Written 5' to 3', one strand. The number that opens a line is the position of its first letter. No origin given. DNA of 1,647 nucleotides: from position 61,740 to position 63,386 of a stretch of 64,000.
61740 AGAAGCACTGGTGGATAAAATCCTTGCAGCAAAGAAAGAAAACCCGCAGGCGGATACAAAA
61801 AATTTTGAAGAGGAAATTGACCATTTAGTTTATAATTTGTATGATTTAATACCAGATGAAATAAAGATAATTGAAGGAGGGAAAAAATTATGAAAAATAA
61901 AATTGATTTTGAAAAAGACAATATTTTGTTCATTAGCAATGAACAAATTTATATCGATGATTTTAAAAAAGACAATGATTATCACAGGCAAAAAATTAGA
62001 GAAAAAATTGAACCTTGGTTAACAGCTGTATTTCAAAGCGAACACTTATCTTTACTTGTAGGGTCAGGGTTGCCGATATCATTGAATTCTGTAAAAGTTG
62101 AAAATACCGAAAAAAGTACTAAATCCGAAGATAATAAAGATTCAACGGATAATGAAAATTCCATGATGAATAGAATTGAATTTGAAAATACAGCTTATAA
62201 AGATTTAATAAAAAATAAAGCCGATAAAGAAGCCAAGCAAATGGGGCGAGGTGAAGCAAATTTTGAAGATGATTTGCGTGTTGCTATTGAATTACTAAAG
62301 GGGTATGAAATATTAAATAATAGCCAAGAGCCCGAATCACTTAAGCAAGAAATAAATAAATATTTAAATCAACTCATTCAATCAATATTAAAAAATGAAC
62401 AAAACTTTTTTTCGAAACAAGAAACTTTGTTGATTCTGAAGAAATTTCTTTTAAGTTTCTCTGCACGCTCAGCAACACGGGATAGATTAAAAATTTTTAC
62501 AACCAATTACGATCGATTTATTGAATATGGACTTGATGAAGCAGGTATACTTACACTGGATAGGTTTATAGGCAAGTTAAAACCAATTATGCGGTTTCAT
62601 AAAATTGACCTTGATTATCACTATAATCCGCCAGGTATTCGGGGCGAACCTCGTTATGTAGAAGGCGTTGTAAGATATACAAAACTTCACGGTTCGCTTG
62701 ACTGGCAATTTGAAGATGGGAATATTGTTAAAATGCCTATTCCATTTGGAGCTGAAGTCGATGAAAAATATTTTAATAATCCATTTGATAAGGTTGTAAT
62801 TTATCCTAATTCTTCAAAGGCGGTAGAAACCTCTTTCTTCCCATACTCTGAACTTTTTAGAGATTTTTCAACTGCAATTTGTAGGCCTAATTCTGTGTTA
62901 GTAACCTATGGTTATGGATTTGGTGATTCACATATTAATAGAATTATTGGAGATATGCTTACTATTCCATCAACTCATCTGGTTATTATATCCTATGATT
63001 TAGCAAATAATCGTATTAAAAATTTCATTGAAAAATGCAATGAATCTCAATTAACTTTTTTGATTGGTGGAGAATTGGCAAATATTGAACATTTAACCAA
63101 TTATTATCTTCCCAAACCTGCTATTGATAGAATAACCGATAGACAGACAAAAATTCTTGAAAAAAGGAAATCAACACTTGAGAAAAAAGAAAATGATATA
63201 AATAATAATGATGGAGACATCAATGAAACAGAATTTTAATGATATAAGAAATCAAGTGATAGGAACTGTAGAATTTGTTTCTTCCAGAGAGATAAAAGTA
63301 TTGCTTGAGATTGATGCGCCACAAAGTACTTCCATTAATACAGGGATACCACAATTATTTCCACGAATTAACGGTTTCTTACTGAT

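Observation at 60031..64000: Translationally coupled methyltransferase - SIR2 - HerA operon at the window edge: a SIR2-HerA type defence module with an unusual MTase partner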

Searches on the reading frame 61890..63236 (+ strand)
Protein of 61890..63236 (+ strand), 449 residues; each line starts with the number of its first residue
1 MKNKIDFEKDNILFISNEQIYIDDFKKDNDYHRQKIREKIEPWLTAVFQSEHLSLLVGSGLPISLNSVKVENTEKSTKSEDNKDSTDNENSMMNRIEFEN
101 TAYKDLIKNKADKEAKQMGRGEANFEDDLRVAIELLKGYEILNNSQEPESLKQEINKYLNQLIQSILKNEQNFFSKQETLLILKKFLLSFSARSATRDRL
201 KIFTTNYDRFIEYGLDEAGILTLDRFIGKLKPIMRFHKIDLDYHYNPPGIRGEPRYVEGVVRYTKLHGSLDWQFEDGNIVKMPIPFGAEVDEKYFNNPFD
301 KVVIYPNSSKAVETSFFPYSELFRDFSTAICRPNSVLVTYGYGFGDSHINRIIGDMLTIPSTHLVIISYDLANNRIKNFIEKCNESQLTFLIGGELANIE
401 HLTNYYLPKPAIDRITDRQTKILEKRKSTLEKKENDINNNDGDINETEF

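Call 6: search_protein_families(library=pfam, proteins=[window:61890-63236:+], max_evalue=0.01)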
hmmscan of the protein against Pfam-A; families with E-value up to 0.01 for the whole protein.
window:61890-63236:+ (449 aa): 1 family
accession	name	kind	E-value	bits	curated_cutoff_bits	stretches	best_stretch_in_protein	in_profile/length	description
PF13289.12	SIR2_2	-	1.7e-09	38.4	24.5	1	202-380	3-133/141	SIR2-like domain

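Call 7: search_protein_families(library=padloc, proteins=[window:61890-63236:+], max_evalue=0.01)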
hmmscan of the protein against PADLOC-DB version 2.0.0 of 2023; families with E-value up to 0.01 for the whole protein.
window:61890-63236:+ (449 aa): 26 families (the best 25 are shown)
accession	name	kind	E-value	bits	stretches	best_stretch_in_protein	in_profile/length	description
PDLC04079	SIR2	-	2.2e-165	548.4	1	26-436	25-423/430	-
PDLC04084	SIR2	-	3.4e-52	176.1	1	22-430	17-409/414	-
PDLC02186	SIR2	-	1.9e-39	133.9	1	38-437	15-409/412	-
PDLC04090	SIR2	-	5.5e-37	125.9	1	27-434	19-421/426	-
PDLC04076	SIR2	-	1.9e-36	124.1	1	37-430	14-397/406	-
PDLC04075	SIR2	-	2.2e-30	103.7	1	18-370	22-349/414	-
PDLC04093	SIR2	-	7.2e-30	102.2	1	49-388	21-324/395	-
PDLC04087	SIR2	-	3.1e-25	86.8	1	141-388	76-304/343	-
PDLC04085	SIR2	-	9.7e-24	82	1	185-376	185-388/463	-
PDLC04081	SIR2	-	5.7e-21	73.1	1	138-351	84-279/345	-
PDLC04088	SIR2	-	6.1e-21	73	1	196-387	170-344/390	-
PDLC04080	SIR2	-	2.1e-20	71.1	1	162-386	95-317/347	-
PDLC04082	SIR2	-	2.7e-20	70.5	1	141-383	73-299/345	-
PDLC04094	SIR2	-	1.3e-18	65.4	1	52-362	23-288/399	-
PDLC04096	SIR2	-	8.8e-17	59.4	1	194-387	17-192/230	-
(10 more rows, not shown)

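Call 8: find_encoding_contigs(protein=window:61890-63236:+, flank=10000, max_places=6)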
Protein window:61890-63236:+ (449 aa): no gene with exactly this product is on record in the collection.

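Call 10: find_homologous_proteins(query=window:61890-63236:+, max_evalue=1e-10)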
Query window:61890-63236:+ (449 aa): 6992 proteins with E <= 1e-10 among 8000 candidates; the best 120 are listed.
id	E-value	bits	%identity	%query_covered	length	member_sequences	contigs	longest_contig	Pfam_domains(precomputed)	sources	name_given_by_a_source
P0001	5.7e-275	930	93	100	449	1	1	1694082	PF13289.13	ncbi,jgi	jgi:hypothetical protein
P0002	1.7e-262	889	89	100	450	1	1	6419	PF13289.13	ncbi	-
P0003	3.9e-248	841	88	100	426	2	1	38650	PF13289.13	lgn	-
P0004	5.7e-208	709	75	95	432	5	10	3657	PF13289.13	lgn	-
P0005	1.5e-202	691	69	100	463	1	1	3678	PF13289.13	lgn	-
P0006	3.7e-202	690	72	98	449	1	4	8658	PF13289.13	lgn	-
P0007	1.2e-201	688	71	98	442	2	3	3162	PF13289.13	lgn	-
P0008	2.1e-201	687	68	100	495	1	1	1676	PF13289.13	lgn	-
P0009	3.2e-199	680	70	98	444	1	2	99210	PF13289.13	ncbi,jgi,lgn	jgi:hypothetical protein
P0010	5.9e-198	676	71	95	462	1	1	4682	PF13289.13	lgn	-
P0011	1.6e-197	675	69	100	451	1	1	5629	PF13289.13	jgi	-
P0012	5.7e-197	673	68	99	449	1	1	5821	PF13289.13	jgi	-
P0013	5.8e-197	673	71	95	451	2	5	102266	PF13289.13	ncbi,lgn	-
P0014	9.7e-197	672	70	98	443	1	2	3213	PF13289.13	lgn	-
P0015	1.2e-196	672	67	99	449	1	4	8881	PF13289.13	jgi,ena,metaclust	metaclust:\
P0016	3.6e-196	670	68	100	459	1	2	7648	PF13289.13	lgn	-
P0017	1.2e-195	668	69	99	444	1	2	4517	PF13289.13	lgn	-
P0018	2.0e-195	668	69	99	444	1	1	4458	PF13289.13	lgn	-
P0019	3.3e-195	667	64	95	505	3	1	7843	PF13289.13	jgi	jgi:hypothetical protein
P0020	5.3e-195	666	68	99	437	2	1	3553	PF13289.13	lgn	-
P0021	1.5e-194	665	68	100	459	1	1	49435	PF13289.13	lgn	-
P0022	2.2e-194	664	67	100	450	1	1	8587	PF13289.13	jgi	jgi:hypothetical protein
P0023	2.5e-194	664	69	99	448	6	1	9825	PF13289.13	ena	-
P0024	6.1e-194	663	68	100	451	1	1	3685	PF13289.13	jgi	jgi:hypothetical protein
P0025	8.2e-194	662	70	98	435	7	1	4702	PF13289.13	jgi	-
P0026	1.5e-192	658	70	99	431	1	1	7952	PF13289.13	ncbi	-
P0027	2.1e-192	658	69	98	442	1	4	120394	PF13289.13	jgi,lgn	jgi:hypothetical protein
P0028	3.9e-192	657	68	98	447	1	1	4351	PF13289.13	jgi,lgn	jgi:hypothetical protein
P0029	1.9e-191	655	80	58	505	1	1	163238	PF13289.13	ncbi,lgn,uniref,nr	ncbi:SIR2 family protein [Thermovirga sp.]|uniref:SIR2 family protein n=1 Tax=Thermovirga sp. TaxID=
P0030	2.9e-191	654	68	96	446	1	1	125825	PF13289.13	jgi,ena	-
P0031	6.2e-191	653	69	97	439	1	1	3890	PF13289.13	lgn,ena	-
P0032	7.4e-191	653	70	95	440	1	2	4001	PF13289.13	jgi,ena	-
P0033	2.2e-190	651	66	98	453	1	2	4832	PF13289.13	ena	-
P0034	3.2e-190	651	66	99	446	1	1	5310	PF13289.13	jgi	jgi:hypothetical protein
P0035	3.4e-190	650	65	99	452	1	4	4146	PF13289.13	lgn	-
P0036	5.3e-190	650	67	100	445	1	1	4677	PF13289.13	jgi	-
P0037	8.6e-190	649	66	100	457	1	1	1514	PF13289.13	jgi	jgi:hypothetical protein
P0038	1.4e-189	648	68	95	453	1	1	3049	PF13289.13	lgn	-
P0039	1.9e-189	648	66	98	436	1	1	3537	PF13289.13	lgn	-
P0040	2.2e-189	648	70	95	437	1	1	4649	PF13289.13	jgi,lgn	-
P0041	3.2e-189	647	69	95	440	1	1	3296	PF13289.13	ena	-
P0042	3.9e-189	647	65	99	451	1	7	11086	PF13289.13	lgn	-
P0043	4.2e-189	647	68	95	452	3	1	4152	PF13289.13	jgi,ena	-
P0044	1.6e-188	645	67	98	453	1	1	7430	PF13289.13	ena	-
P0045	1.8e-188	645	68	99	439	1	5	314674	PF13289.13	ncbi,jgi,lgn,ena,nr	ncbi:MAG TPA: SIR2 family protein [Syntrophorhabdaceae bacterium]|nr:SIR2 family protein [Syntrophor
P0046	3.2e-188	644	67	98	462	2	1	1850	PF13289.13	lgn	-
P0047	3.6e-188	644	67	97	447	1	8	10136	PF13289.13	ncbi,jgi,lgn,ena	-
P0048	3.8e-188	644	66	99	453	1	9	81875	PF13289.13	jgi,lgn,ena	jgi:hypothetical protein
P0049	4.1e-188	644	66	99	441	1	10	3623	PF13289.13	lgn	-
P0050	5.0e-188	643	69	99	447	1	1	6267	PF13289.13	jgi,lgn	-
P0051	5.4e-188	643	70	94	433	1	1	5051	PF13289.13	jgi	-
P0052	5.6e-188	643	68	97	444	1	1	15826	PF13289.13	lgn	-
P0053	1.0e-187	642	67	99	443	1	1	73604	PF13289.13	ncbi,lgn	ncbi:MAG: SIR2 family protein [bacterium]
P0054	2.0e-187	641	66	99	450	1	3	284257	PF13289.13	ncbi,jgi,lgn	jgi:hypothetical protein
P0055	2.2e-187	641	67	98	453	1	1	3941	PF13289.13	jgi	-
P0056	2.3e-187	641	68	93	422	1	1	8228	PF13289.13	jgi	jgi:hypothetical protein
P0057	2.6e-187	641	66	99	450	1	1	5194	PF13289.13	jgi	jgi:hypothetical protein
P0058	9.7e-187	639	65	99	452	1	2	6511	PF13289.13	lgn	-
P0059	1.6e-186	638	65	100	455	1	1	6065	PF13289.13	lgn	-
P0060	7.9e-186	636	67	94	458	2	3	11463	PF13289.13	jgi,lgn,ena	-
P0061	2.5e-185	634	66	99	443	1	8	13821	PF13289.13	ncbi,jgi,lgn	jgi:hypothetical protein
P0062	2.6e-185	634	67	99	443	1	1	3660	PF13289.13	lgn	-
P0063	3.8e-185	634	66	98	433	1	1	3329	PF13289.13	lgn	-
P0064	7.6e-185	633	65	99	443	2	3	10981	PF13289.13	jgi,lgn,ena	-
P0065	8.7e-184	629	65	98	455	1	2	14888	PF13289.13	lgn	-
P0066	1.7e-183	628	62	99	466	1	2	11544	PF13289.13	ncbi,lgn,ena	-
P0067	3.5e-183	627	66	99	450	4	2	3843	PF13289.13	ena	-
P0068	8.6e-183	626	64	100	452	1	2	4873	PF13289.13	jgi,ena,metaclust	metaclust:\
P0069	1.8e-182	625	68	94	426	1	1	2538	PF13289.13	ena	-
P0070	7.3e-182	623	69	94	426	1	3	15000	PF13289.13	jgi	-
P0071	1.4e-181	622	68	95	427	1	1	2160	PF13289.13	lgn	-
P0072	1.2e-180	619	63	99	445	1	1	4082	PF13289.13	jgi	jgi:hypothetical protein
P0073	4.0e-179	614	65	97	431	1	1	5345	PF13289.13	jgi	-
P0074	2.5e-177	608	67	93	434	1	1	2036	PF13289.13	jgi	-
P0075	4.3e-176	604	75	78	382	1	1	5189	PF13289.13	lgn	-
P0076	2.4e-175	601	68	94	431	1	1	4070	PF13289.13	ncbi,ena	-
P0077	1.9e-174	599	66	96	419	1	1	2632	PF13289.13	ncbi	-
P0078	1.1e-173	596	66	94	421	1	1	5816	PF13289.13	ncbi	-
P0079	7.2e-173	593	67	93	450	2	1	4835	PF13289.13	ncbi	-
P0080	1.8e-172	592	65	95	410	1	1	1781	PF13289.13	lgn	-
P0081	6.7e-172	590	63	97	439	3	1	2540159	PF07299.17,PF13289.13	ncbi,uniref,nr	ncbi:Fibronectin-binding protein (FBP) [Thermoanaerobacter siderophilus SR4]|uniref:Fibronectin-bind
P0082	5.5e-171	587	63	96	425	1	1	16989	PF13289.13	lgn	-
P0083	7.8e-171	587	60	97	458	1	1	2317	PF13289.13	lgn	-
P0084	2.0e-169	582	62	98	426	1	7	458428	PF13289.13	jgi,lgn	jgi:hypothetical protein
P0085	3.0e-169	581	62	99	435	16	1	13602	PF13289.13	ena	-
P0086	1.5e-168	579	64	95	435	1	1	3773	PF13289.13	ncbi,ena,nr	ncbi:MAG TPA: fibronectin-binding protein (FBP) [Bacteroidia bacterium]|nr:fibronectin-binding prote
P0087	1.8e-168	579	67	94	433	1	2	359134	PF13289.13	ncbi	ncbi:MAG: SIR2 family protein [bacterium]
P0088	2.8e-168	578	64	94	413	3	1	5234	PF13289.13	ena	-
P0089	5.0e-168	577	64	96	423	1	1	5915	PF13289.13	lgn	-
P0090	2.3e-167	575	62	95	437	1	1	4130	PF13289.13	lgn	-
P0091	2.6e-167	575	61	98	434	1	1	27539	PF13289.13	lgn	-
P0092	2.8e-167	575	63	80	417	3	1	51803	PF13289.13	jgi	jgi:hypothetical protein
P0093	1.1e-166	573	63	98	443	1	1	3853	PF13289.13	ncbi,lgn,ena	-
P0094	3.3e-166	571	63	94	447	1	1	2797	PF13289.13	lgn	-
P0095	1.3e-165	569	90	62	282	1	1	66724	PF13289.13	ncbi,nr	ncbi:MAG: hypothetical protein KatS3mg028_0265 [Bacteroidia bacterium]|nr:MAG: hypothetical protein 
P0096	1.3e-165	569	61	99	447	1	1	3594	PF13289.13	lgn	-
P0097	2.7e-164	565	62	94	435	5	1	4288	PF13289.13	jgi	-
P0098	3.8e-164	565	63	99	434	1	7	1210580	PF13289.13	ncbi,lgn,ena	ncbi:MAG: SIR2 family protein [bacterium]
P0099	1.0e-163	563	61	96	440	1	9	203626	PF13289.13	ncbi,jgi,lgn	-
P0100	3.6e-161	555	60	96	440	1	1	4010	PF13289.13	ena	-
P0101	5.5e-161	554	61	96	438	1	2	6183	PF13289.13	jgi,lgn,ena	-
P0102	6.8e-161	554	60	96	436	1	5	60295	PF13289.13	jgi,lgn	-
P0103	1.5e-160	553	58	98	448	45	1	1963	PF13289.13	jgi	-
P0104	2.7e-160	552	59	94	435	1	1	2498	PF13289.13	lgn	-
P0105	1.2e-159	550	61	94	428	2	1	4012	PF13289.13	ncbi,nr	ncbi:MAG: SIR2 family protein [Pyrinomonadaceae bacterium]|nr:SIR2 family protein [Pyrinomonadaceae 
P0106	1.7e-158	546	61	94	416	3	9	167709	PF13289.13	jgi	-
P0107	2.7e-158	545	59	96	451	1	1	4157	PF13289.13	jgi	-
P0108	1.5e-157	543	61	94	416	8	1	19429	PF13289.13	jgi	-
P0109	2.6e-157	542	59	97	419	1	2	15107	PF13289.13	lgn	-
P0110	3.0e-157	542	59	98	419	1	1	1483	PF13289.13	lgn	-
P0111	4.1e-157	541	59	96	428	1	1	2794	PF13289.13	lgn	-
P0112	8.8e-157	540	61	95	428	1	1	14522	PF13289.13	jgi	jgi:hypothetical protein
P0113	1.0e-156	540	60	95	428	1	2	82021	PF13289.13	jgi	-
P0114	1.4e-156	540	58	98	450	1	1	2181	PF13289.13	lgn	-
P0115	2.5e-156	539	60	94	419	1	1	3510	PF13289.13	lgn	-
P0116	2.5e-156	539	60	94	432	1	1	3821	PF13289.13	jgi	jgi:hypothetical protein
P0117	4.6e-156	538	59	95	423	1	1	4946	PF13289.13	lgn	-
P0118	6.9e-156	537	59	97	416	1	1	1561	PF13289.13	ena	-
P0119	1.0e-155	537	57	99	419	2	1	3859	PF13289.13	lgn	-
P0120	1.9e-155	536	59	98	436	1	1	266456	PF13289.13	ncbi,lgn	ncbi:MAG: SIR2 family protein [candidate division WOR-3 bacterium]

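Call 11: find_encoding_contigs(protein=P0001, flank=10000, max_places=3)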
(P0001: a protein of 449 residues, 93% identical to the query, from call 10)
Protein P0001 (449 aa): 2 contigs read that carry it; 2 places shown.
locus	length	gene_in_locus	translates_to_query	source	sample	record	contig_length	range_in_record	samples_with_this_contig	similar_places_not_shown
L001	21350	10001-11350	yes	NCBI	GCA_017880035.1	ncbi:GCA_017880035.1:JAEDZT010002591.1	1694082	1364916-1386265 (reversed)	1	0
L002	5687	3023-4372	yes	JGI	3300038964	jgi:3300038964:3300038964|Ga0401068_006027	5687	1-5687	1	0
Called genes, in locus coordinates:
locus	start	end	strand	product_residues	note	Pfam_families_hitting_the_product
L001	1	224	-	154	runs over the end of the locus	-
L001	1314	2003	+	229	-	PF00578:AhpC-TSA, PF08534:Redoxin, PF10417:1-cysPrx_C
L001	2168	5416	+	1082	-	PF13091:PLDc_2, PF00270:DEAD (faint), PF04851:ResIII (weak), PF13401:AAA_22 (faint), PF00176:SNF2-rel_dom, PF00271:Helicase_C, PF22590:Cas3-like_C_2 (weak)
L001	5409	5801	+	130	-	-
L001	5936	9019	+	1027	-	PF02384:N6_Mtase (faint), PF07669:Eco57I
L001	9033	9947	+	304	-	PF12686:DUF3800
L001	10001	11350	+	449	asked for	PF13289:SIR2_2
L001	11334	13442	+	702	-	PF01580:FtsK_SpoIIIE (faint), PF01935:DUF87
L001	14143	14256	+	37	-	-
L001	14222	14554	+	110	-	-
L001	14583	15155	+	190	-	PF00857:Isochorismatase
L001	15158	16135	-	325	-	PF04055:Radical_SAM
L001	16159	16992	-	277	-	PF00070:Pyr_redox (faint), PF01266:DAO (faint), PF03486:HI0933_like (faint), PF07992:Pyr_redox_2, PF13450:NAD_binding_8 (weak), PF13454:NAD_binding_9 (faint), PF13738:Pyr_redox_3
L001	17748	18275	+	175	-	PF01965:DJ-1_PfpI, PF17124:ThiJ_like (faint)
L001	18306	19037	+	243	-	PF04402:SIMPL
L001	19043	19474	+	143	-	-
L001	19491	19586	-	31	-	-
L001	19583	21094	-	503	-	PF00209:SNF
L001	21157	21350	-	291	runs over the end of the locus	PF04055:Radical_SAM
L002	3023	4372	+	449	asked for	PF13289:SIR2_2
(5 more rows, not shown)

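Call 12: find_encoding_contigs(protein=P0003, flank=10000, max_places=3)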
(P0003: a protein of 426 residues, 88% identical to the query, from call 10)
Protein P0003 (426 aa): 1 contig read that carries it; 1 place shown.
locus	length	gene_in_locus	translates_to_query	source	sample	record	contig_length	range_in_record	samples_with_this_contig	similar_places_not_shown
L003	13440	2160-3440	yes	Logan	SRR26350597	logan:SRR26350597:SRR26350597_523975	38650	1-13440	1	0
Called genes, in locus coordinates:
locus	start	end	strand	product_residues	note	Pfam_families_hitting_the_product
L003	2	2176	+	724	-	?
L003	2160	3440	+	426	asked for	PF13289:SIR2_2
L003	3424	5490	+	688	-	PF01935:DUF87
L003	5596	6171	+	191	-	-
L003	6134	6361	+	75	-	-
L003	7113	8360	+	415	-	PF15902:Sortilin-Vps10 (faint), PF07494:Reg_prop (faint), PF02012:BNR (faint), PF18962:Por_Secre_tail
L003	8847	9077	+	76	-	PF01844:HNH, PF13395:HNH_4, PF14279:HNH_5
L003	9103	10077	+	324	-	PF00579:tRNA-synt_1b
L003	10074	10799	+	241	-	PF02616:SMC_ScpA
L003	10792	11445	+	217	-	PF04079:SMC_ScpB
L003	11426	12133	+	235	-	PF01479:S4, PF00849:PseudoU_synth_2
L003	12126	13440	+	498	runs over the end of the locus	PF02113:Peptidase_S13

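Call 13: find_encoding_contigs(protein=P0002, flank=10000, max_places=3)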
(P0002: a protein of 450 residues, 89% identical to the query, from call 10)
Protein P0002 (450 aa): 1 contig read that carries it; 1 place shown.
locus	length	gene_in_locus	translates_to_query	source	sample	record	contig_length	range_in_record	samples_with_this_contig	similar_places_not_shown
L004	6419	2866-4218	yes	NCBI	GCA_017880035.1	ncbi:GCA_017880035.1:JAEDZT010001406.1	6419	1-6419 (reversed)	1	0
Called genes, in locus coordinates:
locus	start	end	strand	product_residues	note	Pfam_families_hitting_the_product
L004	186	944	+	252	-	PF01797:Y1_Tnp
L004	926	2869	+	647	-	PF14642:FAM47 (weak), PF07669:Eco57I, PF02384:N6_Mtase (weak), PF12950:TaqI_C (weak)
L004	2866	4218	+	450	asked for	PF13289:SIR2_2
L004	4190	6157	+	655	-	PF01935:DUF87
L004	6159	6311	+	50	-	-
